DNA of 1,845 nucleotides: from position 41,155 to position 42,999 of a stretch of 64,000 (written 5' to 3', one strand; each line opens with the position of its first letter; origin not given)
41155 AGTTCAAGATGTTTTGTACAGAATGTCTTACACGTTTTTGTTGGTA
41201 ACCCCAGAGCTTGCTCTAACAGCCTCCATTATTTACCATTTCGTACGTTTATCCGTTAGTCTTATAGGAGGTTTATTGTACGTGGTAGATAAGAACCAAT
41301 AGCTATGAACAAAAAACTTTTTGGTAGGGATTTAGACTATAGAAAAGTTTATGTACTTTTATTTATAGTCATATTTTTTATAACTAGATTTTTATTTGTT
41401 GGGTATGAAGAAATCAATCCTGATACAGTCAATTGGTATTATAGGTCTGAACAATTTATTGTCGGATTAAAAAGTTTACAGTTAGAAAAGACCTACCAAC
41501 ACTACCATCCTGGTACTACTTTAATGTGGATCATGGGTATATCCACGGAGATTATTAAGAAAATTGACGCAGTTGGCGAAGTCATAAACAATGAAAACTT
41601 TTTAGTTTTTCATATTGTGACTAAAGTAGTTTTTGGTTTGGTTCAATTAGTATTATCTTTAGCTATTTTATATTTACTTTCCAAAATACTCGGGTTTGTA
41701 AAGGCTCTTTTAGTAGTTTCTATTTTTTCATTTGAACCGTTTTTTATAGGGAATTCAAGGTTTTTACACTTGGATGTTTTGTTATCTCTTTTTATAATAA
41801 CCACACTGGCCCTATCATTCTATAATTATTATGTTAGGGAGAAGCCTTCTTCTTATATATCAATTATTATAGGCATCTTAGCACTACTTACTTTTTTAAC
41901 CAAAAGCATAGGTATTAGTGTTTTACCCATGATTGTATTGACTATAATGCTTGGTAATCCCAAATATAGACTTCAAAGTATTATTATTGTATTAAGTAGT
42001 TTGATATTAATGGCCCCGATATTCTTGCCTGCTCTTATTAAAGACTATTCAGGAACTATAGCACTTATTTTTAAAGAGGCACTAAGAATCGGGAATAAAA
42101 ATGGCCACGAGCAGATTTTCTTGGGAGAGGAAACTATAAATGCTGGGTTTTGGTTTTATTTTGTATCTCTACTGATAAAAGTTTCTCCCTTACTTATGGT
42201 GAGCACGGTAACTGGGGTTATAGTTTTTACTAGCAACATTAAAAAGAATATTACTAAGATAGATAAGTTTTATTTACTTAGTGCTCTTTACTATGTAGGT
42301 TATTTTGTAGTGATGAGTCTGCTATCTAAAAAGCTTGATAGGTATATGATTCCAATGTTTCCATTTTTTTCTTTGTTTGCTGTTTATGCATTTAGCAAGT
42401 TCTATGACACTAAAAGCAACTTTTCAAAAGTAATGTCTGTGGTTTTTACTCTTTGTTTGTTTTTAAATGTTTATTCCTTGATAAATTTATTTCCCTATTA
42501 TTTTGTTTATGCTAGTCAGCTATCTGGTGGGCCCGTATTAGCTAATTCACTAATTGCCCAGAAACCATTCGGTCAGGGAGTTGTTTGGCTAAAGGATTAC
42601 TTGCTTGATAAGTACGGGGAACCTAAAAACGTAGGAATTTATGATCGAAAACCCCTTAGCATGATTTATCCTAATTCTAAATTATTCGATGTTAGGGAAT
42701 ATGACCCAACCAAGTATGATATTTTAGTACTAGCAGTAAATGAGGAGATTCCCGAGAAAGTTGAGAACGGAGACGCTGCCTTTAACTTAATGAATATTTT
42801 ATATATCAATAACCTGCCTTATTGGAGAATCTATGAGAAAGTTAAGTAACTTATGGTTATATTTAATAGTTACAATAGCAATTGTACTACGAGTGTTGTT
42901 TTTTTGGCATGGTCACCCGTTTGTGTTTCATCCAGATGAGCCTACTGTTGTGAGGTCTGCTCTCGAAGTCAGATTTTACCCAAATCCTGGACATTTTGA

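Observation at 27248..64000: ~37-kb co-directional glycan island with several GT-C-type polytopic membrane proteins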

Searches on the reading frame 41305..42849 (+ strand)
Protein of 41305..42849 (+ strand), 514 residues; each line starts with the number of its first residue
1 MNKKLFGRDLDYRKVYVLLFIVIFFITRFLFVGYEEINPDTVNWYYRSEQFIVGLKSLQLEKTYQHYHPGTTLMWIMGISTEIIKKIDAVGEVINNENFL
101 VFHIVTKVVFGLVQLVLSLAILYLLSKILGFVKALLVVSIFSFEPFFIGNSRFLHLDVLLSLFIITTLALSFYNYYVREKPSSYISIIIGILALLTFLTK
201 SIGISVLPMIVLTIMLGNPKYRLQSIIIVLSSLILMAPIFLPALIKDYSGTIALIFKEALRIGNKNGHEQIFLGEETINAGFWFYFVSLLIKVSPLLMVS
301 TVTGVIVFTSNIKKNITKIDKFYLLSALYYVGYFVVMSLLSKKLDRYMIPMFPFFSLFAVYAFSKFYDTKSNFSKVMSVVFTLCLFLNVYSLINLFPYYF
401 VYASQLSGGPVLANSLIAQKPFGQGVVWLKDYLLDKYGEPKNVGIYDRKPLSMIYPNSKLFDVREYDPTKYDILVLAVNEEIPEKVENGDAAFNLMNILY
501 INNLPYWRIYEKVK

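Call 5: search_protein_families(library=pfam, proteins=[window:41305-42849:+], max_evalue=0.01)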
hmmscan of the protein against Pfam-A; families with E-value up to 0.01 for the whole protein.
window:41305-42849:+ (514 aa): 0 families

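Call 10: search_protein_families(library=ncbifam, proteins=[window:41305-42849:+], max_evalue=0.1)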
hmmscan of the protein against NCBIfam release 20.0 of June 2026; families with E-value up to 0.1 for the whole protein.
window:41305-42849:+ (514 aa): 0 families

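Call 40: search_protein_families(library=pfam, proteins=[L002:12016-13926:+, L002:13928-15511:+, L002:19066-21630:+, L002:11648-12013:+], max_evalue=0.1)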
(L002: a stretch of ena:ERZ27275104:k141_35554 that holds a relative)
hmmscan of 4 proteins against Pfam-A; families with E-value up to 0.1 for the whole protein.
L002:12016-13926:+ (636 aa): 0 families

L002:13928-15511:+ (527 aa): 0 families

L002:19066-21630:+ (855 aa): 3 families
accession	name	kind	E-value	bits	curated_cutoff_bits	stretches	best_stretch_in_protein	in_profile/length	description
PF02366.24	PMT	-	2.5e-19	70.3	22.7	1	478-701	3-236/245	Dolichyl-phosphate-mannose-protein mannosyltransferase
PF13231.12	PMT_2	-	1.8e-18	67.7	26.1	1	530-688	2-156/160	Dolichyl-phosphate-mannose-protein mannosyltransferase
PF04932.20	Wzy_C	-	3.4e-13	50.1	31.7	1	228-384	1-149/149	O-Antigen ligase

L002:11648-12013:+ (121 aa): 0 families

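Call 53: search_protein_representatives(protein=window:41305-42849:+)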
Query: 514 residues. Proteins with E-value up to 0.001 (for the whole library): 2157; up to 1e-10: 995; up to 1e-30: 62. The best 150 are listed.
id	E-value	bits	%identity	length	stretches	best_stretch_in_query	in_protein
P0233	2.0e-182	624.0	59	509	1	15-511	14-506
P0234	5.4e-111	388.4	45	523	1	16-513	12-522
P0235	1.2e-106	374.0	44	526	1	16-513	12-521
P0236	1.3e-106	373.9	45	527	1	15-512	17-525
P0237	1.7e-106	373.5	43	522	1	13-513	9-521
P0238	3.0e-105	369.4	46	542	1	13-512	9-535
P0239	1.3e-104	367.3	42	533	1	17-512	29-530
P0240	6.6e-102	358.4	41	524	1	17-512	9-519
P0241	4.6e-99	349.0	39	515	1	15-513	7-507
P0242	5.5e-96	338.9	40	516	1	15-512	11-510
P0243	2.0e-95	337.0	41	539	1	6-512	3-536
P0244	3.0e-95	336.5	40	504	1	15-511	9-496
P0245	2.8e-94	333.3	40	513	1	16-512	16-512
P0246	1.2e-93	331.1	43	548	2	10-439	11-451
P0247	1.8e-93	330.6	39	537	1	15-511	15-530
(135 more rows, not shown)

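Call 56: search_solved_structures(query=A3, max_evalue=10, show_alignments=2)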
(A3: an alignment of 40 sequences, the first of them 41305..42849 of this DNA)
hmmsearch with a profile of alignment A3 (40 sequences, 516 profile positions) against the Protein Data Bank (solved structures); distinct sequences matched with E-value up to 10: 2.
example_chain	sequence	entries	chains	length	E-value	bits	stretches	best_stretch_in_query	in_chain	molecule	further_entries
5ezm_A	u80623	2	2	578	3.5e-09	39.4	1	80-388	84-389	4-amino-4-deoxy-L-arabinose transferase or related glycosyltransferases of PMT family | 4-amino-4-deoxy-L-arabinose (L-Ara4N) transferase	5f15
9i5k_A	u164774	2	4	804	5.2e-05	25.6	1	96-217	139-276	Dolichyl-phosphate-mannose--protein mannosyltransferase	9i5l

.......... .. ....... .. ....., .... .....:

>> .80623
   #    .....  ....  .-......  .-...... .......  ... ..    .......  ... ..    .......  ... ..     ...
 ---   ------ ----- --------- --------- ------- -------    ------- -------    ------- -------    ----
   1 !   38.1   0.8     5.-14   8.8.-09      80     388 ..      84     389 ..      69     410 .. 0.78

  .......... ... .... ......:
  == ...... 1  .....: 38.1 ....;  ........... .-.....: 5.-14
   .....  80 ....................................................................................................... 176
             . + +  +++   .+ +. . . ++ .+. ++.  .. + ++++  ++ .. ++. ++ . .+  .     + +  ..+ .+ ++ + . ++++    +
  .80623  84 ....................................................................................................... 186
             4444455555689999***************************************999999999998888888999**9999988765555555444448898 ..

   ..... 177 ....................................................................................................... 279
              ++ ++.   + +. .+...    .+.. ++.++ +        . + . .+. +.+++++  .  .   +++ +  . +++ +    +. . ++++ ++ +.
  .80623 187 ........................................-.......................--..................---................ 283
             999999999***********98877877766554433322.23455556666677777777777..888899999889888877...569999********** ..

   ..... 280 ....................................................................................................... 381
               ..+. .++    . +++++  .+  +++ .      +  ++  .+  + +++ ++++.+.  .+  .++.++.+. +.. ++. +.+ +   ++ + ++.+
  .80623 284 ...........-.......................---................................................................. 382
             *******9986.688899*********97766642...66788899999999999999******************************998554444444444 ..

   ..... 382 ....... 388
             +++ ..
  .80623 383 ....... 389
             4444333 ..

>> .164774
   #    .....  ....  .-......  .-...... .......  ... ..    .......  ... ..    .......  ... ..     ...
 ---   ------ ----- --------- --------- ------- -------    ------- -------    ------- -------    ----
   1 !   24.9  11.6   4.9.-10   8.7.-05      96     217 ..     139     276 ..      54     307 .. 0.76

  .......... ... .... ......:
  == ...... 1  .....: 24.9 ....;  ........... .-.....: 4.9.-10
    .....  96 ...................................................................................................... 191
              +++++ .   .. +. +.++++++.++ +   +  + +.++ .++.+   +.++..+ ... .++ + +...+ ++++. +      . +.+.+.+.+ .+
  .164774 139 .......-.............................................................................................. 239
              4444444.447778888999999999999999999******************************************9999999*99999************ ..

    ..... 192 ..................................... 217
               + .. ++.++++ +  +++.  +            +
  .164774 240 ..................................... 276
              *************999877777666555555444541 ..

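Call 57: search_protein_families(library=pfam, alignment_id=A3, max_evalue=0.01)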
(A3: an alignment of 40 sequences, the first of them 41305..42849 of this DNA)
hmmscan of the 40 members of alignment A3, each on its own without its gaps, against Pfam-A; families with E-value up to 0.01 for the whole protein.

A. member 1, window:41305-42849:+ (514 aa): 0 families

B. families by the number of members that match (of 40 scanned): 7 families
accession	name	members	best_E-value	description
PF13231.12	PMT_2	31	5.4e-18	Dolichyl-phosphate-mannose-protein mannosyltransferase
PF02366.24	PMT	22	3.1e-14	Dolichyl-phosphate-mannose-protein mannosyltransferase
PF03901.23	Glyco_transf_22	3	2.1e-06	Alg9-like mannosyltransferase family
PF19529.4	DUF6057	1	0.00054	Family of unknown function (DUF6057)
PF02516.20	STT3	1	0.0013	Oligosaccharyl transferase STT3, N-terminal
PF11028.14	TMEM260-like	1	0.0089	Protein O-mannosyl-transferase TMEM260-like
PF05360.19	YiaAB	1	0.0094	yiaA/B two helix domain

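Call 77: search_protein_families(library=pfam, proteins=[L016:20619-21254:+, L016:18328-19527:-, L058:3262-6996:+, L058:6980-7336:+, L016:5340-7604:+, L023:7682-9922:+, L030:3289-5568:+, L023:1508-3640:+, L055:4514-7897:+], max_evalue=0.01)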
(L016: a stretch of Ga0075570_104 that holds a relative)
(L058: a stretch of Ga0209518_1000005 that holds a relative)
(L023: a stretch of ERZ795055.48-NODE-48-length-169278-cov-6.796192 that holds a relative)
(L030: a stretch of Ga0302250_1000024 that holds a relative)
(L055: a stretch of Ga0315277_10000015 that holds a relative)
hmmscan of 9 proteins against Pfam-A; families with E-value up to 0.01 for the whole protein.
L016:20619-21254:+ (211 aa): 1 family
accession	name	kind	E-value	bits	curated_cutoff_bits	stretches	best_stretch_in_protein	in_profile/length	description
PF02397.22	Bac_transf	-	1.3e-52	178.3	27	1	8-205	1-178/179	Bacterial sugar transferase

L016:18328-19527:- (399 aa): 1 family
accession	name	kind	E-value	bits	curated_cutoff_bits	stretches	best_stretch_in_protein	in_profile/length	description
PF01943.22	Polysacc_synt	-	3e-15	56.8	28.2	1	8-263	4-268/274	Polysaccharide biosynthesis protein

L058:3262-6996:+ (1244 aa): 0 families

L058:6980-7336:+ (118 aa): 0 families

L016:5340-7604:+ (754 aa): 0 families

L023:7682-9922:+ (746 aa): 0 families

L030:3289-5568:+ (759 aa): 1 family
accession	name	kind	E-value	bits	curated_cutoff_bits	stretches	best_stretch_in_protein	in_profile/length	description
PF11847.13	GT-C_AftD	-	9.1e-09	34.2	26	1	81-570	51-544/661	Alpha-(1->3)-arabinofuranosyltransferase, N-terminal GT-C domain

L023:1508-3640:+ (710 aa): 0 families

L055:4514-7897:+ (1127 aa): 1 family
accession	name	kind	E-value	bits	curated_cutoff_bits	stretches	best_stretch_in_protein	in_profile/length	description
PF18915.5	DUF5667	-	5.5e-06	27.2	27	1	645-710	2-66/99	Domain of unknown function (DUF5667)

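Call 86: search_protein_families(library=ncbifam, proteins=[L002:15573-16796:+, L002:16793-17929:+, L002:17926-19056:+, L002:19066-21630:+, L002:13928-15511:+, L002:12016-13926:+], max_evalue=0.0001)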
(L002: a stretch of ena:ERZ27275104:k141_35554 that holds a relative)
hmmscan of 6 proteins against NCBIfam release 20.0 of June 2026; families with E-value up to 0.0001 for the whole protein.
L002:15573-16796:+ (407 aa): 3 families
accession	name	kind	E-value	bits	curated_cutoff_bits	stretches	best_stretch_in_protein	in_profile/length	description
NF047676.1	TeichurnBiosyTuaH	equivalog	1.1e-22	80.4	550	1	99-396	78-381/384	teichuronic acid biosynthesis protein TuaH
NF053513.1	Gtran_IagA_BgsA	equivalog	1.6e-05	24.1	460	1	250-388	181-317/333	LTA glycolipid anchor biosynthesis glycosyltransferase, IagA/BgsA family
TIGR04063.1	stp3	hypoth_equivalog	1.8e-05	23.9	442.05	1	170-334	151-319/397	TIGR04063 family PEP-CTERM/XrtA system glycosyltransferase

L002:16793-17929:+ (378 aa): 32 families (the best 25 are shown)
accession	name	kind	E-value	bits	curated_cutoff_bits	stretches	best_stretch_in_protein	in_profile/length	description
TIGR03088.1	stp2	hypoth_equivalog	6.3e-27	94.6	409.05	1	66-373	69-372/374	TIGR03088 family PEP-CTERM/XrtA system glycosyltransferase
TIGR03999.1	thiol_BshA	equivalog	2.3e-23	82.7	273.7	1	157-374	163-373/375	N-acetyl-alpha-D-glucosaminyl L-malate synthase BshA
TIGR04047.1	MSMEG_0565_glyc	hypoth_equivalog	3.7e-21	75.6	259.85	1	143-371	139-371/373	MSMEG_0565 family glycosyltransferase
NF053513.1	Gtran_IagA_BgsA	equivalog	1e-20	74.1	460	1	78-373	43-330/333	LTA glycolipid anchor biosynthesis glycosyltransferase, IagA/BgsA family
TIGR04063.1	stp3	hypoth_equivalog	1.7e-20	73.3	442.05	1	154-374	174-395/397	TIGR04063 family PEP-CTERM/XrtA system glycosyltransferase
NF049988.1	MGlcDAGSynMgs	equivalog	2.2e-18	66.8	400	1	18-374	20-387/398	alpha-monoglucosyldiacylglycerol synthase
NF038295.1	EPS_HpsP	equivalog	4.6e-18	65.4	550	1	186-374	194-387/388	hormogonium polysaccharide biosynthesis glycosyltransferase HpsP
TIGR04157.1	glyco_rSAM_CFB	subfamily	8.3e-18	64.6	400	1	156-348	189-369/406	TIGR04157 family glycosyltransferase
NF047684.1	TeichurnBiosyTuaC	equivalog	9e-18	64.4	550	1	159-374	184-389/391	teichuronic acid biosynthesis protein TuaC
NF050063.1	ProtGlycPglJ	equivalog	7.7e-17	61.5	500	1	180-315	177-307/363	N-acetylgalactosamine-N,N'-diacetylbacillosaminyl-diphospho-undecaprenol 4-alpha-N-acetylgalactosaminyltransferase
NF038255.1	exopoly_VpsD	equivalog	5.5e-15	55.1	300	1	52-374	78-379/381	VpsD family glycosyltransferase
TIGR03449.1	mycothiol_MshA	equivalog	5.8e-15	55.1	462.5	1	158-305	186-334/406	D-inositol-3-phosphate glycosyltransferase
NF046085.1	XrtY_assoc_Gly1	equivalog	2e-14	53.2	400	1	98-375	120-385/387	XrtY-associated glycosyltransferase XYAG1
NF038298.1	EPS_HpsO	equivalog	5e-14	51.9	575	1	186-335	188-349/388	hormogonium polysaccharide biosynthesis glycosyltransferase HpsO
TIGR02149.1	glgA_Coryne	subfamily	1.7e-13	50.5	302.4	1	11-311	14-320/391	glycogen synthase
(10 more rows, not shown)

L002:17926-19056:+ (376 aa): 11 families
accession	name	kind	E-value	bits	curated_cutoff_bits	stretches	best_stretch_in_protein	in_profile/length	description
TIGR04047.1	MSMEG_0565_glyc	hypoth_equivalog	2.4e-21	76.3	259.85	1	141-370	128-371/373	MSMEG_0565 family glycosyltransferase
TIGR02149.1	glgA_Coryne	subfamily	7.8e-10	38.4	302.4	1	201-312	205-314/391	glycogen synthase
NF041010.1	glycosy_Agl16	equivalog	2.6e-08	33.1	575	1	147-373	129-351/352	glycosylation protein Agl16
TIGR03449.1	mycothiol_MshA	equivalog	4.8e-08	32.3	462.5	1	201-373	221-403/406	D-inositol-3-phosphate glycosyltransferase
NF038229.1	Glyco4_Geo_Pelo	equivalog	1.4e-07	30.9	400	1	146-310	104-266/338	GPMC system family 4 glycosyltransferase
NF038295.1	EPS_HpsP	equivalog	7.5e-07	28.5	550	0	145-372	148-386/388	hormogonium polysaccharide biosynthesis glycosyltransferase HpsP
NF047880.1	glyco_SdgA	exception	2.1e-06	26.6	800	1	149-309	266-417/488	serine-aspartate repeat adhesin O-glycosyltransferase SdgA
NF041876.1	EPS_EpsE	equivalog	7e-06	25.5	400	1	186-311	199-325/389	exopolysaccharide biosynthesis GT4 family glycosyltransferase EpsE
NF038255.1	exopoly_VpsD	equivalog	1e-05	24.6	300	1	164-311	169-312/381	VpsD family glycosyltransferase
NF050056.1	ProtGlycPglH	equivalog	2.7e-05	23.4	600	1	194-302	173-273/354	GalNAc-alpha-(1->4)-GalNAc-alpha-(1->3)-diNAcBac-PP-undecaprenol alpha-1,4-N-acetyl-D-galactosaminyltransferase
TIGR04157.1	glyco_rSAM_CFB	subfamily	4.9e-05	22.5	400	0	146-306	164-325/406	TIGR04157 family glycosyltransferase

L002:19066-21630:+ (855 aa): 1 family
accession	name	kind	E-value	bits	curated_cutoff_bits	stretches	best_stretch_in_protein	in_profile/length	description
NF009784.2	PRK13279.1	equivalog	2.2e-30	105.8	567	1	474-841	8-365/539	lipid IV(A) 4-amino-4-deoxy-L-arabinosyltransferase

L002:13928-15511:+ (527 aa): 0 families

L002:12016-13926:+ (636 aa): 0 families
